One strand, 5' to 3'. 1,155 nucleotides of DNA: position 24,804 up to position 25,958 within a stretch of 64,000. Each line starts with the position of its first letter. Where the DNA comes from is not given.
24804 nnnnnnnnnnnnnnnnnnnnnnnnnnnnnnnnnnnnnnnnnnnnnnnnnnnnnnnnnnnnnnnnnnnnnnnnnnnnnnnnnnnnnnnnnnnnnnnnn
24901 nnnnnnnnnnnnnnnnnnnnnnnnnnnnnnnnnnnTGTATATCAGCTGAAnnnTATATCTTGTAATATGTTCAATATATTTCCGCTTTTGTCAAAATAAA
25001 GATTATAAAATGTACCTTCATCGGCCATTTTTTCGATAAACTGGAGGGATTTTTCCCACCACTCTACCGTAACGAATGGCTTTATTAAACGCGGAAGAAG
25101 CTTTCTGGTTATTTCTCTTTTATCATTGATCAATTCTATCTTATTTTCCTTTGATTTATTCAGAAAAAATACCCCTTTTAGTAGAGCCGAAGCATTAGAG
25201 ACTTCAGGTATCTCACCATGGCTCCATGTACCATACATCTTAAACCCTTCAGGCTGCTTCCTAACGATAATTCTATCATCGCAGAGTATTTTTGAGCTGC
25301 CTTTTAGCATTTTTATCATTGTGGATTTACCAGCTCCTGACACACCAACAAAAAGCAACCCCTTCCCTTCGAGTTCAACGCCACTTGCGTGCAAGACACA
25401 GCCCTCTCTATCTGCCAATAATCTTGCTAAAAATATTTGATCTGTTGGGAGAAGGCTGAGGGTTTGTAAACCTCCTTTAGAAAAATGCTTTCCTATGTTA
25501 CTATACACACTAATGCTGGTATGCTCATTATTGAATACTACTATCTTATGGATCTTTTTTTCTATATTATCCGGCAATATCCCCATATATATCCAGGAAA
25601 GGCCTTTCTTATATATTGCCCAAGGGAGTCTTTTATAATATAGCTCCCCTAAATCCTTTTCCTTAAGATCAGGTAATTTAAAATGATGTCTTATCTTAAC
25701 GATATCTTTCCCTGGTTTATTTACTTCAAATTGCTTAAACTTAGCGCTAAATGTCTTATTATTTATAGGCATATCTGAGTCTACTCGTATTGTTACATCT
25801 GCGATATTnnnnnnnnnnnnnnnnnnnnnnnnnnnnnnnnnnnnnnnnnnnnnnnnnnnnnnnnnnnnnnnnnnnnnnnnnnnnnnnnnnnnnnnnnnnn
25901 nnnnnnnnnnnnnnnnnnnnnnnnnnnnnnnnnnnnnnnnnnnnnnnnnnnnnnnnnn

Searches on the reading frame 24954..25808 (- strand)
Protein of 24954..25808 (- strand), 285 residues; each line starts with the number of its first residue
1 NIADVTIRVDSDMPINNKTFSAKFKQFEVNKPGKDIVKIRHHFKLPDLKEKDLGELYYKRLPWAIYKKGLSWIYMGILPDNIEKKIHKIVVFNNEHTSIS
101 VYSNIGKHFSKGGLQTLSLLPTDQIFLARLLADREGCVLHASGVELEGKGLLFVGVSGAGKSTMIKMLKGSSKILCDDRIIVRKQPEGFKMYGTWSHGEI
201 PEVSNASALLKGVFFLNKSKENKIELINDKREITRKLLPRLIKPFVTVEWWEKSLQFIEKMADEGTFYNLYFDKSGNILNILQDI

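Call 23: search_solved_structures(query=window:24954-25808:-, max_evalue=10, show_alignments=2)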
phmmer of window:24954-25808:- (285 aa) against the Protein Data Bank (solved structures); distinct sequences matched with E-value up to 10: 42.
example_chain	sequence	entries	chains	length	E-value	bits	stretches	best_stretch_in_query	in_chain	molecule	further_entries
2qmh_A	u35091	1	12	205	0.0035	19.8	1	126-187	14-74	HPr kinase/phosphorylase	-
1jb1_A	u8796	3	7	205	0.0035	19.8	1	126-187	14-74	HPRK PROTEIN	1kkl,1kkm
1ko7_A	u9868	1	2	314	0.018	17.5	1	124-184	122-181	Hpr kinase/phosphatase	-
9bcr_C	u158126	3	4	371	0.029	16.8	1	147-185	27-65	Maltose/maltodextrin import ATP-binding protein MalK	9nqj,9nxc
9bcr_D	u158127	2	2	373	0.029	16.8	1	147-185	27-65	Maltose/maltodextrin import ATP-binding protein MalK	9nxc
1q1b_A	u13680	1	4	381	0.03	16.8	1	147-185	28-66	Maltose/maltodextrin transport ATP-binding protein malK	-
2r6g_A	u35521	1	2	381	0.03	16.8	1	147-185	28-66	Maltose/maltodextrin import ATP-binding protein malK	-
1q12_A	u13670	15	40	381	0.03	16.8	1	147-185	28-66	Maltose/maltodextrin transport ATP-binding protein malK | Maltose/maltodextrin import ATP-binding protein malK | Fused maltose transport subunit, ATP-binding co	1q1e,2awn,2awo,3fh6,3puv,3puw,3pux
1yqt_A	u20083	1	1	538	0.05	16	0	138-178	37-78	RNase l inhibitor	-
5yv5_A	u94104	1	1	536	0.052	16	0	138-178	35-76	ATPase RIL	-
6zce_k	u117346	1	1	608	0.064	15.7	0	139-173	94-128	Translation initiation factor RLI1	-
7a1g_x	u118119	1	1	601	0.078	15.4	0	139-173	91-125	Translation initiation factor RLI1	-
3j16_B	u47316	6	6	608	0.08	15.4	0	139-173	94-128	Rli1p | TRANSLATION INITIATION FACTOR RLI1 | RLI1 isoform 1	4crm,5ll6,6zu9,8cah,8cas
9nlj_U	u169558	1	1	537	0.16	14.4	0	149-183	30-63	Uup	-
5ibu_G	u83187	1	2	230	0.21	14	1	62-173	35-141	6652 Heavy Chain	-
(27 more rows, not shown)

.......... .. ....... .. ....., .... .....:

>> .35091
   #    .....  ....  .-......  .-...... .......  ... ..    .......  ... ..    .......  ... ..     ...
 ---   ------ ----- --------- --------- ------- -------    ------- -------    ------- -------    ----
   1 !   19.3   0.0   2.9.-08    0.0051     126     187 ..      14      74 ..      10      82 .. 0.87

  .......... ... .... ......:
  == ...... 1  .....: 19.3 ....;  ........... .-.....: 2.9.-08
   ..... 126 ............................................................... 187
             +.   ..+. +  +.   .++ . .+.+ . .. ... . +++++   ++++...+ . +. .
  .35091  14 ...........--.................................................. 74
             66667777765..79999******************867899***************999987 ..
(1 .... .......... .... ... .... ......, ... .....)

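Call 46: search_solved_structures(query=A3, max_evalue=1, show_alignments=1)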
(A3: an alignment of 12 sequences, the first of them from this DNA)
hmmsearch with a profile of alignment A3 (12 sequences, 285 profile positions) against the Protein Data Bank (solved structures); distinct sequences matched with E-value up to 1: 7.
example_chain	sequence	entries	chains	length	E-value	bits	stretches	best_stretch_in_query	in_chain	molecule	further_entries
1jb1_A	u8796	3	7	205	0.0016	21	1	129-188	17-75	HPRK PROTEIN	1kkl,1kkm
2qmh_A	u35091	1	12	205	0.0016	21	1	129-188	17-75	HPr kinase/phosphorylase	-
1ko7_A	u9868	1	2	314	0.005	19.3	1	136-186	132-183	Hpr kinase/phosphatase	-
6fn1_A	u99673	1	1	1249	0.32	13.4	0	147-169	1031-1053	Human-mouse chimeric ABCB1 (ABCBHM)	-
6fn4_A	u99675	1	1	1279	0.33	13.3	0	147-169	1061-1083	Apo form of Human-mouse chimeric ABCB1 (ABCB1HM) in complex with Antigen binding fragment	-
6c2u_A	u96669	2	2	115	0.52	12.7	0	151-170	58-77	phosphate-loop protein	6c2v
3tqf_A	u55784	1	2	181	0.93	11.9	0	140-187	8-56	Hpr(Ser) kinase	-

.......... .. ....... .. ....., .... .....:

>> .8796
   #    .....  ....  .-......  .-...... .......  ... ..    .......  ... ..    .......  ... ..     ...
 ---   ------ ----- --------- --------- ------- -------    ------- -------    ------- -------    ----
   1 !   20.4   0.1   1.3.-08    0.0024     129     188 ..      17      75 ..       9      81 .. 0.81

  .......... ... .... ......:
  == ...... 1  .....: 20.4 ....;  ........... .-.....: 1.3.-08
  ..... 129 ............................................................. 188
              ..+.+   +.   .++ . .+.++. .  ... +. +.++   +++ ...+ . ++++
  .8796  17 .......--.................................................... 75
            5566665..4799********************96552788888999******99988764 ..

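Call 51: predict_structure(alignment_id=A3)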
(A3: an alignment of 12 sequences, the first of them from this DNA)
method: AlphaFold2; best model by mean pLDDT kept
length: 285 residues; sequences in the alignment: 12
mean_pLDDT: 64.1   pTM: 0.60
mean pLDDT of the five models: 64.1, 63.4, 63.3, 62.6, 60.3
residues with pLDDT >= 90: 45; 70-90: 86; 50-70: 69; < 50: 85
segments of 3 or more residues with pLDDT < 50: 1-46, 80-86, 97-99, 105-123, 195-202
pLDDT, mean of each block of 10 residues (from residue 1): 24 33 29 35 46 67 62 57 49 51 41 31 51 70 89 82 84 80 83 54 64 92 93 91 62 80 93 86 86
secondary structure, 60 per line:
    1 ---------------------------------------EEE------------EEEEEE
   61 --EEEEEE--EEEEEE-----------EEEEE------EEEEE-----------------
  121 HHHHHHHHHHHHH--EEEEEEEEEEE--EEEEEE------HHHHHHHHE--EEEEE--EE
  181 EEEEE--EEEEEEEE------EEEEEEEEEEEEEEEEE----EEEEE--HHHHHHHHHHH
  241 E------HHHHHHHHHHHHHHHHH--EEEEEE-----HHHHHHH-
elements in order: E40-42 E55-60 E63-68 E71-76 E88-92 E99-103 H121-133 E136-146 E149-154 H161-168 E172-176 E179-185 E188-195 E202-218 E223-227 H230-240 H248-264 E267-272 H278-284

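Call 53: fold_search(model_id=the predicted structure, library=pdb)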
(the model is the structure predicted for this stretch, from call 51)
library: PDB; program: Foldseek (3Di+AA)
matches with E <= 10: 614; with E <= 0.001: 55
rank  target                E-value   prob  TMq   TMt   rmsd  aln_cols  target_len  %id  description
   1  6asm                  8.0e-07  1.00  0.34  0.21  11.7       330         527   12  E. coli phosphoenolpyruvate carboxykinase G209S K212C mutant bound to thiosulfate (released 2018-08-29)
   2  6asi                  8.5e-07  1.00  0.35  0.21  11.6       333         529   12  E. coli phosphoenolpyruvate carboxykinase G209S mutant bound to methanesulfonate (released 2018-08-29)
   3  1ii2_B                9.6e-07  1.00  0.36  0.23  10.4       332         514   11  Crystal Structure of Phosphoenolpyruvate Carboxykinase (PEPCK) from Trypanosoma cruzi (released 2001-11-21)
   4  1ayl                  1.3e-06  1.00  0.36  0.21  11.6       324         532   12  PHOSPHOENOLPYRUVATE CARBOXYKINASE (released 1997-01-11)
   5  6com                  1.3e-06  1.00  0.33  0.20  11.8       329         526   12  2.3A crystal structure of E. coli phosphoenolpyruvate carboxykinase mutant Asp269Asn (released 2018-04-04)
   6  6v2l                  1.6e-06  1.00  0.35  0.21  12.2       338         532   10  E. coli Phosphoenolpyruvate carboxykinase S250A (released 2019-12-11)
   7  9a4u_A                2.0e-06  1.00  0.35  0.21  11.8       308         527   13  Integrative model of PCKA-QOX2 by crosslinking MS and deep learning (released 2024-09-18)
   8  6at2                  2.6e-06  1.00  0.35  0.21  11.7       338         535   12  E. coli phosphoenolpyruvate carboxykinase G209N mutant bound to thiosulfate (released 2018-08-29)
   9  1aq2                  3.1e-06  1.00  0.35  0.21  11.8       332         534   11  PHOSPHOENOLPYRUVATE CARBOXYKINASE (released 1998-10-14)
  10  6crt                  3.3e-06  1.00  0.37  0.22  12.1       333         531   10  Arg65Gln Mutagenic E.coli PCK (released 2018-04-04)
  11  2pc9_D                3.5e-06  1.00  0.32  0.20  10.8       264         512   14  Crystal Structure Of ATP-Dependent Phosphoenolpyruvate Carboxykinase From Thermus thermophilus HB8 (released 2007-10-02)
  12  1yvy_B                3.7e-06  1.00  0.40  0.26   9.5       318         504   15  Crystal structure of Anaerobiospirillum succiniciproducens phosphoenolpyruvate carboxykinase (released 2005-07-26)
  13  1j3b_A                4.0e-06  1.00  0.33  0.21  10.5       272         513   12  Crystal structure of ATP-dependent phosphoenolpyruvate carboxykinase from Thermus thermophilus HB8 (released 2003-02-11)
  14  6v2m                  4.2e-06  1.00  0.35  0.20   8.9       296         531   11  Structure of Escherichia coli Asp269Asn mutant phosphoenolpyruvate carboxykinase (released 2019-12-11)
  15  6at4_B                4.2e-06  1.00  0.34  0.20  11.7       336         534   11  E. coli phosphoenolpyruvate carboxykinase bound to thiosulfate (released 2018-08-29)
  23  1ko7_A                6.8e-06  1.00  0.25  0.25  16.2       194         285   16  X-ray structure of the HPr kinase/phosphatase from Staphylococcus xylosus at 1.95 A resolution (released 2002-04-03)
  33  1kkl_B                2.8e-05  1.00  0.30  0.48   5.8       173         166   13  L.casei HprK/P in complex with B.subtilis HPr (released 2002-08-28)
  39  1kkl_C                5.7e-05  1.00  0.31  0.51   6.9       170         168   12  L.casei HprK/P in complex with B.subtilis HPr (released 2002-08-28)
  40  1kkl_A                5.7e-05  1.00  0.30  0.48   6.9       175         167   11  L.casei HprK/P in complex with B.subtilis HPr (released 2002-08-28)
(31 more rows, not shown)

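Call 56: search_protein_families(library=ncbifam, max_evalue=1, proteins=[window:24954-25808:-])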
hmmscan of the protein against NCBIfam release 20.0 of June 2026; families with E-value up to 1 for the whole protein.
window:24954-25808:- (285 aa): 29 families (the best 25 are shown)
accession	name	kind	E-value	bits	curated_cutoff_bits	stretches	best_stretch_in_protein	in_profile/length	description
TIGR04249.1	SCM_chp_ScmC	equivalog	1e-10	41.5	125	1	131-232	120-229/292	SynChlorMet cassette protein ScmC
TIGR04355.1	HprK_rel_B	hypoth_equivalog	3.7e-10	39.4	200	1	135-197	142-206/351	HprK-related kinase B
TIGR00679.1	hpr-ser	equivalog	1.9e-06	27.3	240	1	115-185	112-181/300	HPr(Ser) kinase/phosphatase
TIGR04352.1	HprK_rel_A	equivalog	0.00069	18.8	200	1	137-178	97-139/280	HprK-related kinase A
NF008233.0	PRK11000.1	equivalog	0.0032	16.4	568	1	147-183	28-64/369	maltose/maltodextrin ABC transporter ATP-binding protein MalK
TIGR02673.1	FtsE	equivalog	0.01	15.5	264.85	1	139-172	18-52/214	cell division ATP-binding protein FtsE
TIGR01186.1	proV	subfamily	0.021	14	326.6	1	147-169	18-40/363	betaine/proline/choline family ABC transporter ATP-binding protein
TIGR03269.1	met_CoM_red_A2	equivalog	0.021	13.4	517.1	1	139-175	16-53/530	methyl coenzyme M reductase system, component A2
NF045971.1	conju_CD1110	equivalog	0.03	12.6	325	1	152-245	419-512/752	VirB4-like conjugal transfer ATPase, CD1110 family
TIGR02857.1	CydD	equivalog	0.039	12.9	435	1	148-172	348-372/529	thiol reductant ABC exporter subunit CydD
TIGR02324.1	CP_lyasePhnL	equivalog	0.045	13.2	256.3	1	147-173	33-59/224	phosphonate C-P lyase system protein PhnL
NF000355.4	ribo_prot_ABC_F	equivalog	0.051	12.4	380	1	153-173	33-53/499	ribosomal protection-like ABC-F family protein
NF006821.0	PRK09344.1-3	subfamily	0.055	12.1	369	1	132-184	197-263/525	phosphoenolpyruvate carboxykinase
NF010068.0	PRK13548.1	equivalog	0.056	12.5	261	1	148-172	31-55/261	heme ABC transporter ATP-binding protein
NF008653.0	PRK11650.1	subfamily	0.059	12.4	432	1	147-175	29-57/357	sn-glycerol-3-phosphate ABC transporter ATP-binding protein UgpC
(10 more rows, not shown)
